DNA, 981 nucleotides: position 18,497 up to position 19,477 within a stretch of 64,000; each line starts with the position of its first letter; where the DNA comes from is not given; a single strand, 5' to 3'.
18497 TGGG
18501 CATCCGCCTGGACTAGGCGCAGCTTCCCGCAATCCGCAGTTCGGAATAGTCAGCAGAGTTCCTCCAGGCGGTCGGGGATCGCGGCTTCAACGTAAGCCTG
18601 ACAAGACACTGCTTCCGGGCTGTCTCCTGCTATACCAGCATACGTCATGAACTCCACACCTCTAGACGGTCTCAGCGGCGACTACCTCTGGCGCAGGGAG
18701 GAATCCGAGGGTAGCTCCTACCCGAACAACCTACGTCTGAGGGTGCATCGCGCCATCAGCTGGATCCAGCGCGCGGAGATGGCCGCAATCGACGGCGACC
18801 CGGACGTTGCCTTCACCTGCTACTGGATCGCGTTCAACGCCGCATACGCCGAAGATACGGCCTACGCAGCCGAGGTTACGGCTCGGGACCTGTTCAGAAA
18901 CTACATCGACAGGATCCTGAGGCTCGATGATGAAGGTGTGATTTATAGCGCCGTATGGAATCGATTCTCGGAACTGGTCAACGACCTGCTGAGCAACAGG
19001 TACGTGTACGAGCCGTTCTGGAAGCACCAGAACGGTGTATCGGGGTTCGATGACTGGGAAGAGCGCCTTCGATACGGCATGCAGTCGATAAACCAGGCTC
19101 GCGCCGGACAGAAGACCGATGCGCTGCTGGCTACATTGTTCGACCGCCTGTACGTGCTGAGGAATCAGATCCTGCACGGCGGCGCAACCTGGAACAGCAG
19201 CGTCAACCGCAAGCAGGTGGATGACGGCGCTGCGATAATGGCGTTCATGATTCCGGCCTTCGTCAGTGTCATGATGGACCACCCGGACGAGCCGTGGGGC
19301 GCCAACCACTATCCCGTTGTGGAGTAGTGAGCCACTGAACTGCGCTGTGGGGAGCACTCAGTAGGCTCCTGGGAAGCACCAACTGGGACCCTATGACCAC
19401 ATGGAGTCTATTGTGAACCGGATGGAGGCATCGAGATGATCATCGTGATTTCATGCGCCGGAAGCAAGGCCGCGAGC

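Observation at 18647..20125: Candidate undescribed two-gene conflict module: HEPN-motif protein plus DUF6884/YaaA-like protein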

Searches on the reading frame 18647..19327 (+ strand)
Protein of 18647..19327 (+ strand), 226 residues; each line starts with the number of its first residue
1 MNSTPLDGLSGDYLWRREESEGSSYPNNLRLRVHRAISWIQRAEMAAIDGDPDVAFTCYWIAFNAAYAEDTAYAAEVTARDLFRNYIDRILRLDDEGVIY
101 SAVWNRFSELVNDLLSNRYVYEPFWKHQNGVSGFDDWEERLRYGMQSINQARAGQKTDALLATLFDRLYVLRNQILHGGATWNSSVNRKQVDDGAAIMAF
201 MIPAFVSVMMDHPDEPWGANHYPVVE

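Call 3: search_protein_families(library=pfam, proteins=[window:18647-19327:+], max_evalue=1)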
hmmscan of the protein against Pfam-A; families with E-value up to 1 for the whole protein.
window:18647-19327:+ (226 aa): 0 families

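Call 4: search_protein_families(library=padloc, proteins=[window:18647-19327:+], max_evalue=1)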
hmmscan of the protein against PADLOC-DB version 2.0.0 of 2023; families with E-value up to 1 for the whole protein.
window:18647-19327:+ (226 aa): 0 families

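Call 5: search_protein_families(library=ncbifam, proteins=[window:18647-19327:+], max_evalue=1)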
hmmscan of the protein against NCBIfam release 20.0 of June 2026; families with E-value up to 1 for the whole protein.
window:18647-19327:+ (226 aa): 1 family
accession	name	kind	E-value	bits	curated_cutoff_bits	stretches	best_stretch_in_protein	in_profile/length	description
NF047591.1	ligase_LytR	equivalog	0.18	11.1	450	1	40-99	100-159/336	glycopolymer--peptidoglycan transferase LytR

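Call 10: search_solved_structures(query=window:18647-19327:+, max_evalue=10, show_alignments=2)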
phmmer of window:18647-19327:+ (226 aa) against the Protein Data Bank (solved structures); distinct sequences matched with E-value up to 10: 7.
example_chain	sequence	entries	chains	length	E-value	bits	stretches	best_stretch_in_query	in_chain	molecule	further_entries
3f75_P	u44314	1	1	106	0.7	12.6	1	58-120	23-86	Cathepsin L Propeptide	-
7rie_A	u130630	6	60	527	0.74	12.5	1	95-188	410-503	M17 leucyl aminopeptidase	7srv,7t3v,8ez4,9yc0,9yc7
3kqx_A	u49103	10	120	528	0.75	12.5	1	95-188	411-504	M17 leucyl aminopeptidase | M17 family aminopeptidase | Leucine aminopeptidase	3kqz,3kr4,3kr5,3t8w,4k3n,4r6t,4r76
6ee2_A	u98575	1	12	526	0.75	12.5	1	95-188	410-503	Pf-M17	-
8sw9_A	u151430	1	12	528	0.79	12.4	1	95-188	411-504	Leucine aminopeptidase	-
4x2t_A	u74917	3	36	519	0.79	12.4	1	95-187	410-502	M17 leucyl aminopeptidase | M17 family aminopeptidase | M17 LEUCYL-AMINOPEPTIDASE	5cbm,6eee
4zx8_A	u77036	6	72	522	0.8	12.4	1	95-187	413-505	Probable M17 family aminopeptidase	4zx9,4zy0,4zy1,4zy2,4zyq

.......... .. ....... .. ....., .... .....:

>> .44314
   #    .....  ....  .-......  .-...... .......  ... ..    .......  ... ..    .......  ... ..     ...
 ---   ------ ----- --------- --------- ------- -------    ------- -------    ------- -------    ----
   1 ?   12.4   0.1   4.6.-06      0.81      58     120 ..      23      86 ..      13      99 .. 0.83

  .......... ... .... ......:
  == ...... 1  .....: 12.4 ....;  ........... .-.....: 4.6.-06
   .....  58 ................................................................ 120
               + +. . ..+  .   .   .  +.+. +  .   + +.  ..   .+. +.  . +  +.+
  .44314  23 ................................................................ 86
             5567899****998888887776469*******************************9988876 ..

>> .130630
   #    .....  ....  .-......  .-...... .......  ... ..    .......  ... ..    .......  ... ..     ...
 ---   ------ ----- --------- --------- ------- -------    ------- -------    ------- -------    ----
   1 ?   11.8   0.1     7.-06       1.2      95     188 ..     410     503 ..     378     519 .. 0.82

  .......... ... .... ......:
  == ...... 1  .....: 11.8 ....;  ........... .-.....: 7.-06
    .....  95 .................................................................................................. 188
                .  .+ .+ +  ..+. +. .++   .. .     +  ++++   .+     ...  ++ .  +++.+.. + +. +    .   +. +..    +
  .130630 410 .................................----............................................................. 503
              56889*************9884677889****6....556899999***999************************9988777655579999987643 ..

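Call 12: search_protein_families(library=phrogs, proteins=[window:18647-19327:+], max_evalue=1)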
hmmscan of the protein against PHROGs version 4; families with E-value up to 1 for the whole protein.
window:18647-19327:+ (226 aa): 0 families

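Call 13: find_related_loci(query=window:18647-19327:+, collection=genome_contigs, flank=6000)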
Query window:18647-19327:+ (226 aa) in genome_contigs; peptide patterns used: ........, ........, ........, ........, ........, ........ (x = any residue, [..] = any of these).
136 stretches matched a pattern; 13 encode a relative of the query (tblastn E <= 1e-3); 13 distinct loci.
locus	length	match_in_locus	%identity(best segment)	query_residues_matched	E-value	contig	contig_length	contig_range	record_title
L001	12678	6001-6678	97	1-226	2e-150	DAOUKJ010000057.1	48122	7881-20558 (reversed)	MAG TPA_asm: Dehalococcoidia bacterium isolate S5_322 k113_928659, whole genome shotgun sequence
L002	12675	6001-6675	79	1-225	3e-122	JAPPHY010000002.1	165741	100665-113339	MAG: Chloroflexota bacterium isolate RHO1_bin_9 NODE_169_length_165741_cov_10.625008, whole genome shotgun sequence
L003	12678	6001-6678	78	1-226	2e-121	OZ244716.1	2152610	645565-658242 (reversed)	MAG: Dehalococcoidia bacterium isolate 5fa05855-5253-4680-9f73-9ee1ceb5e725 genome assembly, chromosome: 1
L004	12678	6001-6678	76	1-226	6e-119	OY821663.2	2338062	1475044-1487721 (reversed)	MAG: Dehalococcoidia bacterium isolate 04ec0ed8-798b-4585-a8de-e3c995a4e665 genome assembly, chromosome: 1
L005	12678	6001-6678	75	1-226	4e-116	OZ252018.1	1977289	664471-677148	MAG: Dehalococcoidia bacterium isolate 499dd542-333f-422b-be0b-536fd8ac2dbc genome assembly, chromosome: 1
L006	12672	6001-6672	60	1-226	2e-91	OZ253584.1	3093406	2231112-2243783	MAG: Dehalococcoidia bacterium isolate 03c8e236-5a43-4a8a-a010-48565315aea4 genome assembly, chromosome: 1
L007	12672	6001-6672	59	1-226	2e-91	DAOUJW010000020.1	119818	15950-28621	MAG TPA_asm: Dehalococcoidia bacterium isolate S34_281 k113_929052, whole genome shotgun sequence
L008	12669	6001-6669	63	1-225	7e-91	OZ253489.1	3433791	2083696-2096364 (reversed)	MAG: Dehalococcoidia bacterium isolate ffb8934b-577b-4777-8369-15bafc51d39f genome assembly, chromosome: 1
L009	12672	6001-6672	62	1-226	5e-90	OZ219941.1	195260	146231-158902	MAG: Dehalococcoidia bacterium isolate d5105c1e-37dd-4811-a55b-ed3c3c49e222 genome assembly, chromosome: 15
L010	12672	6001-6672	61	1-226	2e-88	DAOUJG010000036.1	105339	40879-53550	MAG TPA_asm: Dehalococcoidia bacterium isolate S32_251 k113_2039574, whole genome shotgun sequence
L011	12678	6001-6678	55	1-225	3e-79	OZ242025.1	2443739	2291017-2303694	MAG: Dehalococcoidia bacterium isolate 154789fe-1cbe-4e12-9e25-a4d867c0b0dd genome assembly, chromosome: 1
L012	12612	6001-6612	49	22-226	2e-60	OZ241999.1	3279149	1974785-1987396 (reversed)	MAG: Dehalococcoidia bacterium isolate a94145c4-23f5-4c8d-977e-23e11a5cf2dd genome assembly, chromosome: 1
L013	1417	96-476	58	100-226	9e-49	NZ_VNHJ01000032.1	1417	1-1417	Oceanicella actignis strain DSM 22673 LY05DRAFT_scaffold00032.32, whole genome shotgun sequence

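Call 15: search_protein_representatives(protein=window:18647-19327:+)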
Query: 226 residues. Proteins with E-value up to 0.001 (for the whole library): 1670; up to 1e-10: 922; up to 1e-30: 237. The best 150 are listed.
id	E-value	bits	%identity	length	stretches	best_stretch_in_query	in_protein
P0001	2.1e-86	305.6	41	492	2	28-222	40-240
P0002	1.0e-66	241.1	51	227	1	17-226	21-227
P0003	7.9e-63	228.4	52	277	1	23-225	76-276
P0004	2.3e-60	220.3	43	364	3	45-213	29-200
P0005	2.3e-58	213.8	49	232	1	24-224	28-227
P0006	5.5e-58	212.5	50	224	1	24-226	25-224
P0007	1.3e-57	211.3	51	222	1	28-225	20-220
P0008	2.5e-57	210.4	47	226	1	16-226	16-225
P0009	8.1e-57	208.7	48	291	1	15-225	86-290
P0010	2.4e-54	200.6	43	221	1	16-226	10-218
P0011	5.1e-54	199.6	45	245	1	5-226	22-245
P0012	8.0e-53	195.7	45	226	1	14-226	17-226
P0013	2.7e-52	193.9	46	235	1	20-224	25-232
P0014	4.7e-52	193.2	45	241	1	30-225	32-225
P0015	7.3e-52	192.5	35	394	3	24-217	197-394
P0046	6.4e-44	166.5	40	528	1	22-225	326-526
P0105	2.8e-39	151.4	47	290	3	163-225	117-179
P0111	6.2e-39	150.2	43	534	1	28-222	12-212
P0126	4.7e-38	147.4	39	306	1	21-223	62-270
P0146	9.0e-37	143.2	37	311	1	11-225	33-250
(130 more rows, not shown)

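Call 19: search_protein_families(library=pfam, alignment_id=A1, max_evalue=0.1)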
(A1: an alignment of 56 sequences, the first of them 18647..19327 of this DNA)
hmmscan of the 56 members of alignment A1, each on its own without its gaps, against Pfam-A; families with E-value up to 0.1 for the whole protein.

A. member 1, window:18647-19327:+ (226 aa): 0 families

B. families by the number of members that match (of 56 scanned): 14 families
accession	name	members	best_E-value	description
PF18735.6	HEPN_RiboL-PSP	16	3.6e-05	RiboL-PSP-HEPN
PF06022.16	Cir_Bir_Yir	1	0.0061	Plasmodium variant antigen protein Cir/Yir/Bir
PF20940.2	SSV1_D-63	1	0.0079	Sulfolobus spindle-shape virus 1, protein D-63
PF18739.6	HEPN_Apea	1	0.015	Apea-like HEPN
PF21019.4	Spectrin_3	1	0.016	Spectrin-like repeat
PF17874.7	TPR_MalT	1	0.018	MalT-like TPR region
PF02025.20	IL5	1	0.019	Interleukin 5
PF06279.16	DUF1033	1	0.02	Protein of unknown function (DUF1033)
PF15104.11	CFAP141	1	0.034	Cilia- and flagella-associated protein 141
PF13110.11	DUF3966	1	0.04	Protein of unknown function (DUF3966)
PF05119.17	Terminase_4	1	0.046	Phage terminase, small subunit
PF04109.21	ATG9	1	0.065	Autophagy protein ATG9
PF02446.23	Glyco_hydro_77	1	0.07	4-alpha-glucanotransferase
PF14846.11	DUF4485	1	0.08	Domain of unknown function (DUF4485)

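Call 20: search_solved_structures(query=A1, max_evalue=10, show_alignments=3)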
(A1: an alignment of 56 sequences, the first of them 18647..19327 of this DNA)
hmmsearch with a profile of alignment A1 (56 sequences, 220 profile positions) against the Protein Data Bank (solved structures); distinct sequences matched with E-value up to 10: 3.
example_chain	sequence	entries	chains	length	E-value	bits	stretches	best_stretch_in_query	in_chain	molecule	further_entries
9hxl_A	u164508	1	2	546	0.19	14.5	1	149-175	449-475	Putative bacterial antiviral defense protein Thr1ApeA from Thermoactinospora rubra strain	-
5z0u_A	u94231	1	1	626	1.3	11.8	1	85-133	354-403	Neopullulanase 1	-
4v3e_A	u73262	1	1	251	1.9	11.2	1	96-161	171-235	IT4VAR07 CIDRA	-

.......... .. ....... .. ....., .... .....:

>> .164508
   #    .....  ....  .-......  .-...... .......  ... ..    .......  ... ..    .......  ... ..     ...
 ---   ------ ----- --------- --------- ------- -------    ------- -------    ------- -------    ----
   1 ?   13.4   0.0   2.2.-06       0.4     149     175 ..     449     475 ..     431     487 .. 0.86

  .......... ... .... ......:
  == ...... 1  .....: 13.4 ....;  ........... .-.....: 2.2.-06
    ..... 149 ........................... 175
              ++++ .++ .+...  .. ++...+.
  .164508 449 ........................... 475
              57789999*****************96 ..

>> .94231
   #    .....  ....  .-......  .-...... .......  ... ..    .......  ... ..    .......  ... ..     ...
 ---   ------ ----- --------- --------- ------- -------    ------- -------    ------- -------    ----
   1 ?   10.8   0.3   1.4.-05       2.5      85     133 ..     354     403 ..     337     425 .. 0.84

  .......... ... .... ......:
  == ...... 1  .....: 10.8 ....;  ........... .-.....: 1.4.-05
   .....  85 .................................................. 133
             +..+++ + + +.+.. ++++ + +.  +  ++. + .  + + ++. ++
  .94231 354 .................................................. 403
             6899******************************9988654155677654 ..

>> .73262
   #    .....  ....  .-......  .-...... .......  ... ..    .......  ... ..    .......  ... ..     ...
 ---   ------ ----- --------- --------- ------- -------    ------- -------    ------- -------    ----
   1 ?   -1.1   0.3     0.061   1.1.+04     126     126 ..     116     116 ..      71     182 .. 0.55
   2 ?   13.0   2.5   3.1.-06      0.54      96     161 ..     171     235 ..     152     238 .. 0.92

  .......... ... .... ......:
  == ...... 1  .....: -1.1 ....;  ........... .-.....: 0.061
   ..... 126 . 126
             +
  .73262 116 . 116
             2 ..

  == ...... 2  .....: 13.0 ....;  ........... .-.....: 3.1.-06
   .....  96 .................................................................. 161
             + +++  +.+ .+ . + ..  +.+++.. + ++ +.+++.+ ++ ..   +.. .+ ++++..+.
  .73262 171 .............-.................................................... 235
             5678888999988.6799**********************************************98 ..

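Call 26: predict_structure(alignment_id=A1)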
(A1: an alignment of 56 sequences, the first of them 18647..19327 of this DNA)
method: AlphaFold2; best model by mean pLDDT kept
length: 226 residues; sequences in the alignment: 56
mean_pLDDT: 93.5   pTM: 0.90
mean pLDDT of the five models: 93.5, 93.3, 93.2, 93.1, 93.1
residues with pLDDT >= 90: 194; 70-90: 20; 50-70: 8; < 50: 4
segments of 3 or more residues with pLDDT < 50: 1-4
pLDDT, mean of each block of 10 residues (from residue 1): 62 98 96 97 98 98 88 75 93 96 96 98 98 98 97 97 97 95 95 98 98 94 88
secondary structure, 60 per line:
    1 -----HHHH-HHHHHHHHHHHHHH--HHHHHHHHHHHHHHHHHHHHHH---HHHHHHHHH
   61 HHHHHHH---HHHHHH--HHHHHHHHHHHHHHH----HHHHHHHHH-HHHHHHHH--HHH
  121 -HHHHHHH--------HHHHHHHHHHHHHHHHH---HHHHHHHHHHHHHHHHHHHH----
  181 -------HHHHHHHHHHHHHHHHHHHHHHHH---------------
elements in order: H6-9 H11-24 H27-48 H52-67 H71-76 H79-93 H98-106 H108-115 H122-128 H137-153 H157-176 H188-211

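Call 28: search_protein_families(library=pfam, proteins=[L007:6735-7430:+, L007:7414-8163:+, L007:6001-6711:+, L007:8141-8656:+], max_evalue=0.1)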
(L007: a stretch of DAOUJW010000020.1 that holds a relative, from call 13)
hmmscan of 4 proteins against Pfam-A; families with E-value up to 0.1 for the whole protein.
L007:6735-7430:+ (231 aa): 0 families

L007:7414-8163:+ (249 aa): 2 families
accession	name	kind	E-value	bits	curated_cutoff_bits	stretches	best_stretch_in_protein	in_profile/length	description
PF21818.3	DUF6884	-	0.0047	17.5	30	1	111-141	37-67/135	Family of unknown function (DUF6884)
PF08799.17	PRP4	-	0.075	13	25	0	171-183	7-19/29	pre-mRNA processing factor 4 (PRP4) like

L007:6001-6711:+ (236 aa): 0 families

L007:8141-8656:+ (171 aa): 8 families
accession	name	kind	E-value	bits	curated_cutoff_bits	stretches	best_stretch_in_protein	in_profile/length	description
PF01381.28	HTH_3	-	1.2e-15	57.7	23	1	105-159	1-55/55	Helix-turn-helix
PF13560.12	HTH_31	-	1.4e-13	51.3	27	1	101-158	2-60/64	Helix-turn-helix domain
PF12844.13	HTH_19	-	3.5e-10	40.1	30.2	1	102-160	1-59/64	Helix-turn-helix domain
PF13443.12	HTH_26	-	9.5e-09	35.8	22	1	104-161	1-59/63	Cro/C1-type HTH DNA-binding domain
PF21716.3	dnstrm_HI1420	-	0.023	15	27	1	110-157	42-87/90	Probable addiction module antidote protein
PF10387.14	DUF2442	-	0.031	14.9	23.9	0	23-46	11-36/72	Protein of unknown function (DUF2442)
PF13744.12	HTH_37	-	0.045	14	27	1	94-154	12-73/80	Helix-turn-helix domain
PF13413.12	HTH_25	-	0.087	13.1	24.6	0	105-137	2-34/62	Helix-turn-helix domain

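Call 30: fold_search(model_id=the predicted structure, library=pdb)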
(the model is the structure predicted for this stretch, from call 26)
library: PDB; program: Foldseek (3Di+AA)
matches with E <= 10: 268; with E <= 0.001: 0
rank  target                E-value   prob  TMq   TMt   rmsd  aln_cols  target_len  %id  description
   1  8vp5_B                4.9e-01  0.08  0.13  0.06  24.6       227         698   14  Cryo-EM structure of the ABC transporter PCAT1 bound with ADP and Substrate (released 2024-10-30)
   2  4s0f_A                5.9e-01  0.11  0.15  0.08  23.7       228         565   11  Crystal structure of the peptidase-containing ABC transporter PCAT1 E648Q mutant complexed with ATPgS in an occluded c (released 2015-07-22)
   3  3wmg_A                6.4e-01  0.08  0.15  0.07  26.6       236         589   11  Crystal structure of an inward-facing eukaryotic ABC multidrug transporter G277V/A278V/A279V mutant in complex with an (released 2014-04-30)
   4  9fur_A                8.1e-01  0.10  0.16  0.09  24.8       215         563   12  MsbA in LMNG inward-facing narrow (released 2025-03-19)
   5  4wpe                  8.1e-01  0.09  0.16  0.14  32.7       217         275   10  Crystal Structure of Hof1p F-BAR domain (released 2014-12-24)
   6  9csi                  8.1e-01  0.08  0.15  0.08  25.0       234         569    9  A. baumannii MsbA Bound to Cerastecin Compound 5 (released 2024-09-04)
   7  5cwo_A                9.3e-01  0.20  0.22  0.22  17.8       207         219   15  Crystal structure of de novo designed helical repeat protein DHR76 (released 2015-12-16)
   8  6v9z_A                9.7e-01  0.06  0.13  0.06  22.8       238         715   13  Cryo-EM structure of PCAT1 bound to its CtA peptide substrate (released 2020-01-22)
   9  7met_A                1.1e+00  0.05  0.12  0.06  27.5       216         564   11  A. baumannii MsbA in complex with TBT1 decoupler (released 2021-10-06)
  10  8vp6_A                1.2e+00  0.06  0.14  0.07  23.2       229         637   14  Cryo-EM structure of the ABC transporter PCAT1 bound with Mg_class_2 (released 2024-10-30)
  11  8vp6_B                1.2e+00  0.06  0.15  0.07  24.1       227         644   15  Cryo-EM structure of the ABC transporter PCAT1 bound with Mg_class_2 (released 2024-10-30)
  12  8vp9_A                1.2e+00  0.07  0.14  0.07  24.4       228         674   13  Cryo-EM structure of the cysteine-free ABC transporter PCAT1 bound with ADP and Substrate (released 2024-10-30)
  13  7zrn_B                1.3e+00  0.06  0.16  0.13  17.9       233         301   14  Crystal structure of 10-epi-cubebol synthase from Sorangium cellulosum (ScCubS) in complex with Pyrophosphate (released 2022-11-02)
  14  7aan_B                1.5e+00  0.05  0.14  0.11  38.4       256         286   14  Crystal structure of the F-BAR domain of PSTIPIP1 (released 2022-02-23)
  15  7x0z_A                1.5e+00  0.04  0.13  0.07  24.0       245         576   13  Cryo-EM structure of human ABCD1 E630Q in the presence of ATP and Magnesium in outward-facing state (released 2023-03-22)
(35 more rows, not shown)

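Call 31: search_protein_families(library=pfam, proteins=[P0001, P0004, P0015, P0046, P0111, P0003, P0009, P0105, P0146, P0126], max_evalue=0.01)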
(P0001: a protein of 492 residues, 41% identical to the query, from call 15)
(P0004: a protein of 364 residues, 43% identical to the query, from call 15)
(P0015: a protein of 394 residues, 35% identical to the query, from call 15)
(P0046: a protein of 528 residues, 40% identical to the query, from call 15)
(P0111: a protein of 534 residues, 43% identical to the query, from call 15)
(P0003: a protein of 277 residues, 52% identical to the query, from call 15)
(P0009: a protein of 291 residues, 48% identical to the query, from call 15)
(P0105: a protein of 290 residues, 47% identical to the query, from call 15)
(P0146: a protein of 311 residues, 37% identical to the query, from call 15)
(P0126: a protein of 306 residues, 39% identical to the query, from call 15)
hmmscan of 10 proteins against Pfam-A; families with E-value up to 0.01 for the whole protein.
P0001 (492 aa): 0 families

P0004 (364 aa): 0 families

P0015 (394 aa): 1 family
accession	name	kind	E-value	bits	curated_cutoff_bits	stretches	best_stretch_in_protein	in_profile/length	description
PF18735.6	HEPN_RiboL-PSP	-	0.0019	18.6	28.4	0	322-351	120-162/191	RiboL-PSP-HEPN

P0046 (528 aa): 0 families

P0111 (534 aa): 3 families
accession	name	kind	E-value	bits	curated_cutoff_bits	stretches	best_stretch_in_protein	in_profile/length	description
PF13669.12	Glyoxalase_4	-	1.4e-07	32.2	27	1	271-361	1-88/109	Glyoxalase/Bleomycin resistance protein/Dioxygenase superfamily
PF13468.12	Glyoxalase_3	-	8.6e-06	26.3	25.1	1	281-440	12-175/176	Glyoxalase-like domain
PF00903.31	Glyoxalase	-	2.3e-05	25.2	20.6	1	299-393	31-121/121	Glyoxalase/Bleomycin resistance protein/Dioxygenase superfamily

P0003 (277 aa): 0 families

P0009 (291 aa): 0 families

P0105 (290 aa): 0 families

P0146 (311 aa): 1 family
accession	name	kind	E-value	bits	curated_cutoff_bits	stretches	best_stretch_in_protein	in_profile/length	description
PF06279.16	DUF1033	-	0.0012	19.5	25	1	106-200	24-110/118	Protein of unknown function (DUF1033)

P0126 (306 aa): 0 families

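Call 32: find_encoding_contigs(protein=window:18647-19327:+, flank=6000, max_places=3)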
Protein window:18647-19327:+ (226 aa): 4 contigs read that carry it; 3 places shown.
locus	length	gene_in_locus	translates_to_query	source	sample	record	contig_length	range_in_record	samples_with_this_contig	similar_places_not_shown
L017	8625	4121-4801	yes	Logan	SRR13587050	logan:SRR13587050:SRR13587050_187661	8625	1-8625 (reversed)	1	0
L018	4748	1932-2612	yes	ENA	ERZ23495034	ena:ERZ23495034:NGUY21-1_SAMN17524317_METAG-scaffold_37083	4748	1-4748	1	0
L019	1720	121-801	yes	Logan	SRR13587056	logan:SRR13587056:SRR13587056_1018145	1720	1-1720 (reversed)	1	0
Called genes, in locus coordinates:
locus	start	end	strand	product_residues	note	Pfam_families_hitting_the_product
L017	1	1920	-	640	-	?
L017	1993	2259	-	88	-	PF00312:Ribosomal_S15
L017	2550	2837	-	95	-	PF13451:zf_Tbcl, PF23477:zf_Tbcl_2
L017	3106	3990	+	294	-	PF09754:PAC2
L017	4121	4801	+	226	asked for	-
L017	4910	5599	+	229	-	-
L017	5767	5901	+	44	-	-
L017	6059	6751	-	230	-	-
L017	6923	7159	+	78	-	PF13711:DUF4160 (weak)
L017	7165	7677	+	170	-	PF12844:HTH_19, PF13560:HTH_31, PF01381:HTH_3, PF13443:HTH_26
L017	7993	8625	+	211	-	?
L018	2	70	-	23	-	?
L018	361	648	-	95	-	PF13451:zf_Tbcl, PF23477:zf_Tbcl_2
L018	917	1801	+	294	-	PF09754:PAC2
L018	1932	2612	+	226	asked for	-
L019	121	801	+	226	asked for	-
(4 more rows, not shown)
